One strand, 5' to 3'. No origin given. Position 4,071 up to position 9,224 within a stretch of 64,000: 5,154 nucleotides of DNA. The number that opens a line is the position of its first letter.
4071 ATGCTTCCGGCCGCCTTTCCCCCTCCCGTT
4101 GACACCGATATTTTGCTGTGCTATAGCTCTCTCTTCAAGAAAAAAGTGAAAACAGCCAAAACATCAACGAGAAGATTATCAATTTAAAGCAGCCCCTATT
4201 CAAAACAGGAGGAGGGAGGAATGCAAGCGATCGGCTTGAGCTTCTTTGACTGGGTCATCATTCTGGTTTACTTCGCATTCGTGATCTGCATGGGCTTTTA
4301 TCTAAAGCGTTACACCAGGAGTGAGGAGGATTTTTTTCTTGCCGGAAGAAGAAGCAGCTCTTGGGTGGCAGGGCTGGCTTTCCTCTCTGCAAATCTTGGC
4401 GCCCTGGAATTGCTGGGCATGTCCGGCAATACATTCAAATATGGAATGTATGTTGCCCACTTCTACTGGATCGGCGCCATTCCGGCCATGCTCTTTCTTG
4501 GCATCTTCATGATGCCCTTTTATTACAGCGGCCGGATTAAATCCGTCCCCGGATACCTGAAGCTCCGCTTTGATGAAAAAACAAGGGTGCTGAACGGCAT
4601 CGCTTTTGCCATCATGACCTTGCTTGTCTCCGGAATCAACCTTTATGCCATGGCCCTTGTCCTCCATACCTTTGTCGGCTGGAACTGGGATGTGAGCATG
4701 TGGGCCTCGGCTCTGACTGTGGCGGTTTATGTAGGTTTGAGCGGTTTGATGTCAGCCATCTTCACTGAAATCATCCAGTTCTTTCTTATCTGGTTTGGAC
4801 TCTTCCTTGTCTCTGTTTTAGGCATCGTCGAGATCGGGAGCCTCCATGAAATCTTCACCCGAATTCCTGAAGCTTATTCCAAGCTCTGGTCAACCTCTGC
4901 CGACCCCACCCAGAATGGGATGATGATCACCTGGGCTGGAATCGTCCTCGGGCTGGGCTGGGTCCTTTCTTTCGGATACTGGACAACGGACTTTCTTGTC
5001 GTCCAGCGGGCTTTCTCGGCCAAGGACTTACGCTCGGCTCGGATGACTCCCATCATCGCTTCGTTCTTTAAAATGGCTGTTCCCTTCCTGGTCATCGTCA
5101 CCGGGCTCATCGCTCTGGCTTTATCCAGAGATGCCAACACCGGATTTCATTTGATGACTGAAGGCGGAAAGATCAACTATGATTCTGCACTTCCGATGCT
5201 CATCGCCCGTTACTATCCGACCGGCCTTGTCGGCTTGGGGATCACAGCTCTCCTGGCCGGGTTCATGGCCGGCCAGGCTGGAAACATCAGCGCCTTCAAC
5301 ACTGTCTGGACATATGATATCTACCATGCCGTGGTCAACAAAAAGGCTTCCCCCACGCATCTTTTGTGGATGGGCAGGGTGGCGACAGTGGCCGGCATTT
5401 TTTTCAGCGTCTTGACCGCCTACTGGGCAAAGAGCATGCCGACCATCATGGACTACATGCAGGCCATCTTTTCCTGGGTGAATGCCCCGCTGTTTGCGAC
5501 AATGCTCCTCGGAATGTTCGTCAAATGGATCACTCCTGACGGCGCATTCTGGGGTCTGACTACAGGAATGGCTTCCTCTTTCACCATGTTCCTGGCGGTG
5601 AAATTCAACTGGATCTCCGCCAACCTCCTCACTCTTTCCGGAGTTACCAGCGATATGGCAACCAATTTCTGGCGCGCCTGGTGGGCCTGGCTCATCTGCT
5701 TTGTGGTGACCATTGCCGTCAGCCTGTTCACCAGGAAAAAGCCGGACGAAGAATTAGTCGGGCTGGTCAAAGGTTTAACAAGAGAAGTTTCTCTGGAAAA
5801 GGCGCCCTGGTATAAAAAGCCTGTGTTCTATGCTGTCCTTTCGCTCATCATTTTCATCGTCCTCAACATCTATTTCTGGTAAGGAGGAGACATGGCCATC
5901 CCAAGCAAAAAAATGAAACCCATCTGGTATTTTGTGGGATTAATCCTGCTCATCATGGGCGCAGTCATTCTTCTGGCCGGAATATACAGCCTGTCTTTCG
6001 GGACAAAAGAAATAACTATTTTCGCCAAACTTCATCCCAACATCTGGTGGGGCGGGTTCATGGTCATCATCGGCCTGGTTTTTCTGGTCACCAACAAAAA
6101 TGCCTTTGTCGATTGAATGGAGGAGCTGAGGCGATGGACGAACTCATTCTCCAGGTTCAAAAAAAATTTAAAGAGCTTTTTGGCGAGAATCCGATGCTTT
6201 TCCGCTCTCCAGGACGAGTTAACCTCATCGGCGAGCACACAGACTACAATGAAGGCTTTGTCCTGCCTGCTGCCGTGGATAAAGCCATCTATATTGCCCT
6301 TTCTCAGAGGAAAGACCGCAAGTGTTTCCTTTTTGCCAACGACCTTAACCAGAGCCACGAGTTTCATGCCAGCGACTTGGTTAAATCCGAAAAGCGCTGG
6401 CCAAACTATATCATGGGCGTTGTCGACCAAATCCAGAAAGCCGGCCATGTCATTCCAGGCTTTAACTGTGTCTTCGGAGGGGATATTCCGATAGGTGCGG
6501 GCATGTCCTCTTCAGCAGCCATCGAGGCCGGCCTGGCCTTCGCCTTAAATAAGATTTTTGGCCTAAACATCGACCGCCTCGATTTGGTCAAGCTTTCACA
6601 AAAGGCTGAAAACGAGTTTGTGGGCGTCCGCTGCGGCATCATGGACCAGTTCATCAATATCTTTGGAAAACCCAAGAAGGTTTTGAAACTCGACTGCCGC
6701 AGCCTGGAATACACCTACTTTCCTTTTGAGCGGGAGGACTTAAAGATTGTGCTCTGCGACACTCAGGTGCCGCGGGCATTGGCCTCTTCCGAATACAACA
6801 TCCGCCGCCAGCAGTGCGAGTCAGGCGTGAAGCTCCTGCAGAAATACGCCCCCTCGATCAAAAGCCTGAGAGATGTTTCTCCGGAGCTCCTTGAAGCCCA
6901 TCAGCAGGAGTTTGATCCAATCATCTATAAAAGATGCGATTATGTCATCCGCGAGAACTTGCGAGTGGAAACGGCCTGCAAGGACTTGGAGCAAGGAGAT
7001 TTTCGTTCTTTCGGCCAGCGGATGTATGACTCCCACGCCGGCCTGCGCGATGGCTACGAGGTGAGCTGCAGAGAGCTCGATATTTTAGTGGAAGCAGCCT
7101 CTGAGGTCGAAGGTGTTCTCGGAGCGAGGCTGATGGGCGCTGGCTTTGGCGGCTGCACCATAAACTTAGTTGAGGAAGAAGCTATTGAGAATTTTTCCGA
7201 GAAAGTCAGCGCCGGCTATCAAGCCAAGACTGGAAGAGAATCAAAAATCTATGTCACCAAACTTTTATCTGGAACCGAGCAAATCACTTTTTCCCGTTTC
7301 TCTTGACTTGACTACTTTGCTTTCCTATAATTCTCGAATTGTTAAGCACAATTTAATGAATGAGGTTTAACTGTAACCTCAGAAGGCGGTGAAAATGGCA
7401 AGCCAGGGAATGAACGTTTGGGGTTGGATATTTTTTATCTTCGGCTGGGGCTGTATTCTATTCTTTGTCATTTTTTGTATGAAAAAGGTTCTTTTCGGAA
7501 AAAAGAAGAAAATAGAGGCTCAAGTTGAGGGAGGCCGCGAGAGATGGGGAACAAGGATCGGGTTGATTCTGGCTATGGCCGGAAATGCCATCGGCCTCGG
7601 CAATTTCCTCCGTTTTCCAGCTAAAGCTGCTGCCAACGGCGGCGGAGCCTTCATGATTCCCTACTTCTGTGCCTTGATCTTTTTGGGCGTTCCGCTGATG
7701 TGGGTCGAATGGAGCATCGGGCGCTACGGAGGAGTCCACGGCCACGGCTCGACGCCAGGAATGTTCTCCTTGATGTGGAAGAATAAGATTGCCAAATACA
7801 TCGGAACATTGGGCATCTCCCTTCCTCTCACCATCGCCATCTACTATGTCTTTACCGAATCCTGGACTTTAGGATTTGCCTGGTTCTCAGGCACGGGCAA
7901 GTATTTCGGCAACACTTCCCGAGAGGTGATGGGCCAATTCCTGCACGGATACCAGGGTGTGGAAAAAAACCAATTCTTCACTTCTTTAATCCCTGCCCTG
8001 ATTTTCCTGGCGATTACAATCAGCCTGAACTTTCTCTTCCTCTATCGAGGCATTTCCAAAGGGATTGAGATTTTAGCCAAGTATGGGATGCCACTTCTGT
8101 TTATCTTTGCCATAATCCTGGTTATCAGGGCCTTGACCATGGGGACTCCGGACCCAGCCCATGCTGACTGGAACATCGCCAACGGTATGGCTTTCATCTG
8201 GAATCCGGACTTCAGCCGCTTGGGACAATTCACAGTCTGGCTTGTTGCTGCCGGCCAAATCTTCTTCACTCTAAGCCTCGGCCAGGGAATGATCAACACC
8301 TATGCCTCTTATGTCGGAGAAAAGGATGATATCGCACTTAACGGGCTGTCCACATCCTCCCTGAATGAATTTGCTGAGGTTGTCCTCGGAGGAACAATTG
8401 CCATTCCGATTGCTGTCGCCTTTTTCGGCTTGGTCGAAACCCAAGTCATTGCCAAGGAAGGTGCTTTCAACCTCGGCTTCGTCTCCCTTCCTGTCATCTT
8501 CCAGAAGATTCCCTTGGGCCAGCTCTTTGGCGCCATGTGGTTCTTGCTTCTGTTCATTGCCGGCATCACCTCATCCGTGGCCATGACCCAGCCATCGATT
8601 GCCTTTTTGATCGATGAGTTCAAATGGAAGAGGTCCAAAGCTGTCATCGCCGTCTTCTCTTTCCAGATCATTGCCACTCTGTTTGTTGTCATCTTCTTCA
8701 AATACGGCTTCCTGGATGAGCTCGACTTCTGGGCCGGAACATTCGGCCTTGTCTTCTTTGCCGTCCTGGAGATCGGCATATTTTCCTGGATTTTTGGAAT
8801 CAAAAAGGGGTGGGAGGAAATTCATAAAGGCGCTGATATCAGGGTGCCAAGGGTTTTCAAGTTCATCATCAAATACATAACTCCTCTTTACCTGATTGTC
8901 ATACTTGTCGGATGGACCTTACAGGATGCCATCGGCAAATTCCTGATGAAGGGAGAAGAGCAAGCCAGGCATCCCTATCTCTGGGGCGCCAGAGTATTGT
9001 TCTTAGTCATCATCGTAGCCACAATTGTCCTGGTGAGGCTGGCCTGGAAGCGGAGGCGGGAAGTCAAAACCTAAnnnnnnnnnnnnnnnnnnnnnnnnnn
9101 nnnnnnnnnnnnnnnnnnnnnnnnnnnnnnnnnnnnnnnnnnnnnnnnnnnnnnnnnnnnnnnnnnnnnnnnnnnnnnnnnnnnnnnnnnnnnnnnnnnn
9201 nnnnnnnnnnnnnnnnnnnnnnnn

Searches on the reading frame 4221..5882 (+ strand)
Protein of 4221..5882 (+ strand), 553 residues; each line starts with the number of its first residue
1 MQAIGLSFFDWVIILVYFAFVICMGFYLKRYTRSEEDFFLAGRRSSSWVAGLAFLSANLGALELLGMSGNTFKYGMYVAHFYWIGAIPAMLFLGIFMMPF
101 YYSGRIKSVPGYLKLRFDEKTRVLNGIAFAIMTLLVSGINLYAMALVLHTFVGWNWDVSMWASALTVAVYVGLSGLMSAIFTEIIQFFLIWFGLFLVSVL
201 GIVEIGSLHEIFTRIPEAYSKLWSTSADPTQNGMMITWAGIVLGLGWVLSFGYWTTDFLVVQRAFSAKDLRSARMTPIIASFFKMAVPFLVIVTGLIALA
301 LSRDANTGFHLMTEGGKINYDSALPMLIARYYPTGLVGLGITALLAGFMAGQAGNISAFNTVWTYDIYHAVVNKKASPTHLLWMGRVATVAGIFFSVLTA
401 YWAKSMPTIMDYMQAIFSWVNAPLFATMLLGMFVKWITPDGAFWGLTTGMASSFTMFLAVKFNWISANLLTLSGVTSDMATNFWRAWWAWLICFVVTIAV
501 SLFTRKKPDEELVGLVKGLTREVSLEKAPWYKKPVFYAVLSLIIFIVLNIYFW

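Call 68: search_protein_families(library=pfam, proteins=[window:4221-5882:+], max_evalue=0.0001)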
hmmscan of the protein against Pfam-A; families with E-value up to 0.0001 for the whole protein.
window:4221-5882:+ (553 aa): 1 family
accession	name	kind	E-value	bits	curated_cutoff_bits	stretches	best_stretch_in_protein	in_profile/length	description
PF00474.23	SSF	-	1.3e-47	163.1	22.8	1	38-449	1-406/406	Sodium:solute symporter family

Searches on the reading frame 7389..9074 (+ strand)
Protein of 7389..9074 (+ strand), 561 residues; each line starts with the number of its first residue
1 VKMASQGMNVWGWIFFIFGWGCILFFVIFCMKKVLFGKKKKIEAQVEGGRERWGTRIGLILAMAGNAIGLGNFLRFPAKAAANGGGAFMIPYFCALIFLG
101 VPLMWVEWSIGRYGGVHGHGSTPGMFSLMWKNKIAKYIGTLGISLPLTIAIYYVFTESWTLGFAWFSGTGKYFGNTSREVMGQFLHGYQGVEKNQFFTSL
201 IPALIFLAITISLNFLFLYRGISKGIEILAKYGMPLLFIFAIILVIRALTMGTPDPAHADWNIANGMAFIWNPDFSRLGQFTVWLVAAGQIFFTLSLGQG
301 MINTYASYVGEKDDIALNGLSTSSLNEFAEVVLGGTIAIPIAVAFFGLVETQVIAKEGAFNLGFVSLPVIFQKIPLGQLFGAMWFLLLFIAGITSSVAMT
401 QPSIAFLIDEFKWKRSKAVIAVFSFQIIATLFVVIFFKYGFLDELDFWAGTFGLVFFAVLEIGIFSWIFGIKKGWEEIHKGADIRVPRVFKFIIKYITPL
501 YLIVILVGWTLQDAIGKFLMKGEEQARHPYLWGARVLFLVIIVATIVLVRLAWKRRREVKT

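Call 8: search_protein_families(library=pfam, proteins=[window:7389-9074:+], max_evalue=0.001)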
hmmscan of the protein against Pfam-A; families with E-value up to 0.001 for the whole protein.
window:7389-9074:+ (561 aa): 1 family
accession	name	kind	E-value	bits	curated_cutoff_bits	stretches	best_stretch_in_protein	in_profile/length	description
PF00209.24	SNF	-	2e-50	172.5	27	2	207-547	180-512/524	Sodium:neurotransmitter symporter family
